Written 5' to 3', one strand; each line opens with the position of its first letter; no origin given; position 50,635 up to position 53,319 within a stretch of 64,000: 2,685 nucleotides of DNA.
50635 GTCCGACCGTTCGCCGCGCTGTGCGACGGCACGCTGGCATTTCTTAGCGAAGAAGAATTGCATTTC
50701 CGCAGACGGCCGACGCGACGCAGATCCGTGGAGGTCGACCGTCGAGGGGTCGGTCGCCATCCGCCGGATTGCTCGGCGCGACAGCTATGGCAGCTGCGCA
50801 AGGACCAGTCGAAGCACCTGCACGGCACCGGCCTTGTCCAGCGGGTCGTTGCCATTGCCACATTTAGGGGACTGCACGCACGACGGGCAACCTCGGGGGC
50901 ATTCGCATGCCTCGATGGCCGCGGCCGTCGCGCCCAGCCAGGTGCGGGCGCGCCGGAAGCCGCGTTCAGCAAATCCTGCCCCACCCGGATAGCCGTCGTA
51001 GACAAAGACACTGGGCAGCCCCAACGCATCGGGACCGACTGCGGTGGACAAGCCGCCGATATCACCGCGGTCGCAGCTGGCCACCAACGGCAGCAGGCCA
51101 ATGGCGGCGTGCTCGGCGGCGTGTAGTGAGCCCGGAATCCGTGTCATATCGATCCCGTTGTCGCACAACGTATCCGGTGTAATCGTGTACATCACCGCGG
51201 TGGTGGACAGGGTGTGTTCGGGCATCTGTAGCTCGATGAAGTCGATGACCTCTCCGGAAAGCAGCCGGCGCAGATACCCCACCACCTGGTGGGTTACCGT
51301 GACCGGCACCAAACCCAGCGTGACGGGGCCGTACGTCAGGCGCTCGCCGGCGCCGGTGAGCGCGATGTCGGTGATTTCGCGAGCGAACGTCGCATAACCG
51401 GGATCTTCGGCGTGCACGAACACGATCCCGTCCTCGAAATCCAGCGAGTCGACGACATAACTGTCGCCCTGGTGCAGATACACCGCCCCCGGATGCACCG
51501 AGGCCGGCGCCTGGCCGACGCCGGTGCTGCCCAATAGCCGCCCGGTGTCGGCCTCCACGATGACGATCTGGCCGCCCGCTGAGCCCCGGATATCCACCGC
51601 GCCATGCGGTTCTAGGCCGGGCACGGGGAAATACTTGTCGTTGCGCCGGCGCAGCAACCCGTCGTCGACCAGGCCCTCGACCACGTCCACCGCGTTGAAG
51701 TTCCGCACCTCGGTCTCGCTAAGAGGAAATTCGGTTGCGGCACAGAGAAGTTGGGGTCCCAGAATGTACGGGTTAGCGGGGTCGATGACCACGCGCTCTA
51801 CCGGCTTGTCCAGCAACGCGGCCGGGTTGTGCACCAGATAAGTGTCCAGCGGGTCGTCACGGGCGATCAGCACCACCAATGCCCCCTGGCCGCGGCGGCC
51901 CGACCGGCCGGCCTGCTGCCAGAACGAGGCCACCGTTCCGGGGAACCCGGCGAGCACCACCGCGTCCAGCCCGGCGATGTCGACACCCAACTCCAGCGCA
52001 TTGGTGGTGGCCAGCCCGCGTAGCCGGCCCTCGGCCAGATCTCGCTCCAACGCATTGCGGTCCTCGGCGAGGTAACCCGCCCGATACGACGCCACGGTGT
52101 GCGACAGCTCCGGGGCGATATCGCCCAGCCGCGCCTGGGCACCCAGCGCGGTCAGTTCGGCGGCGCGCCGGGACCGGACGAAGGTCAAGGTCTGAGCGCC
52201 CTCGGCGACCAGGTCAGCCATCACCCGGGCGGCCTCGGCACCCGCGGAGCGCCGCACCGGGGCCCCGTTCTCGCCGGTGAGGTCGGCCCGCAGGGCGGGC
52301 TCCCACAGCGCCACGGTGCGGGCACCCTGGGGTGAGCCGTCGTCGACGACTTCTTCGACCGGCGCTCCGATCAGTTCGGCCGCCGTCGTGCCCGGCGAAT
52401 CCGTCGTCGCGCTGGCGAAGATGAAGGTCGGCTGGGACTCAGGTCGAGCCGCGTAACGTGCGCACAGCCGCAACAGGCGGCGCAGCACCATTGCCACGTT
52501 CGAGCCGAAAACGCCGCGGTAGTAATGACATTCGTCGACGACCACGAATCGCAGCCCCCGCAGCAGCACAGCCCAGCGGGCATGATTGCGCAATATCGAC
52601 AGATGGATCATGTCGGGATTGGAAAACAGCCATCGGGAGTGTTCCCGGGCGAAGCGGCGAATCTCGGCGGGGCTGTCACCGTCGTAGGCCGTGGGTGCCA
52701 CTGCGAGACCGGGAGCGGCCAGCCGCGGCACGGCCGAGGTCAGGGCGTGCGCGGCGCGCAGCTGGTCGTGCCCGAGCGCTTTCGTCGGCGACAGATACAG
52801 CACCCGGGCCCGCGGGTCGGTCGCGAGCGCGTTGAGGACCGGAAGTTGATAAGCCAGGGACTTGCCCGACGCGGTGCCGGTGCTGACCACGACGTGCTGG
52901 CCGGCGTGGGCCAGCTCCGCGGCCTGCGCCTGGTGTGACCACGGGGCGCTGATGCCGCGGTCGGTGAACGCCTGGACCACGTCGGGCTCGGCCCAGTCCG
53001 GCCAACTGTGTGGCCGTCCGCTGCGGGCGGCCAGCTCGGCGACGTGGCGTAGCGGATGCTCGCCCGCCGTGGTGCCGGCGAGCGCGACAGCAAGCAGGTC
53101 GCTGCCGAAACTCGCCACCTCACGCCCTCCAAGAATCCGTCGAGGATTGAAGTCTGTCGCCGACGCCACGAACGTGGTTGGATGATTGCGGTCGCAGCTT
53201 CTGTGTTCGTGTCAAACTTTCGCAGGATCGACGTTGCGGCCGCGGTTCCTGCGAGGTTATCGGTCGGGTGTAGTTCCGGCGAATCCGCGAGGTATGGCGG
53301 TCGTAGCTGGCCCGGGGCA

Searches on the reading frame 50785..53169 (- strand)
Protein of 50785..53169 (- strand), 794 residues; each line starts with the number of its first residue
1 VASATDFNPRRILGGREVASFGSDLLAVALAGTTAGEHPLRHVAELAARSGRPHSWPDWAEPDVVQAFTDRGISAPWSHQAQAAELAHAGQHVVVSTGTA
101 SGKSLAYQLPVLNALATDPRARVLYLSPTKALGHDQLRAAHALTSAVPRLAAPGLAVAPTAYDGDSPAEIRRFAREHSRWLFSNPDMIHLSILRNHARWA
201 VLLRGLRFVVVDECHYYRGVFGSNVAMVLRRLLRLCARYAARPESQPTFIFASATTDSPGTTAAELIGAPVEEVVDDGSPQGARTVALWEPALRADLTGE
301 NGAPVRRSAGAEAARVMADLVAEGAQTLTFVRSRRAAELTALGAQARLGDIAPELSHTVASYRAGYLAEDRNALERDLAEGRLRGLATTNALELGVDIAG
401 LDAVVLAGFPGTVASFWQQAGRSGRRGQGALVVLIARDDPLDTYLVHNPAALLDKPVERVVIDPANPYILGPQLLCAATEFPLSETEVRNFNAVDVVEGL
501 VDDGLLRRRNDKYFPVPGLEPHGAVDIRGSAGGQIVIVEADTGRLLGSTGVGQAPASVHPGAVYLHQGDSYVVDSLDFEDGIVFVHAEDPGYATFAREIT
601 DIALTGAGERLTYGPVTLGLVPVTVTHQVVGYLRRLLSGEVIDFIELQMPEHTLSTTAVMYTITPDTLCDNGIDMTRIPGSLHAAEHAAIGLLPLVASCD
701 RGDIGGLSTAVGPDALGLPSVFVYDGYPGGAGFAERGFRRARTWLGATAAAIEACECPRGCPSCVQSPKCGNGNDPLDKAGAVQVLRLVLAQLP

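Call 47: search_protein_families(library=pfam, proteins=[window:50785-53169:-], max_evalue=0.0001)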
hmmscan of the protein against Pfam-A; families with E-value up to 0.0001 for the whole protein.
window:50785-53169:- (794 aa): 4 families
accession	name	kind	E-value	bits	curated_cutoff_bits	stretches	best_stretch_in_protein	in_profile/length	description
PF00270.35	DEAD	-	6.8e-27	94.7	26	1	78-257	2-161/167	DEAD/DEAH box helicase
PF09369.15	MZB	-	3.4e-21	76.2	24.2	1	685-765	1-80/80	MrfA Zn-binding domain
PF00271.37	Helicase_C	-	1.4e-12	48.3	23.5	1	318-427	7-110/110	Helicase conserved C-terminal domain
PF22982.3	WHD_HRQ1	-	1.3e-08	36.2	27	1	462-529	1-69/70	ATP-dependent helicase HRQ1, winged helix domain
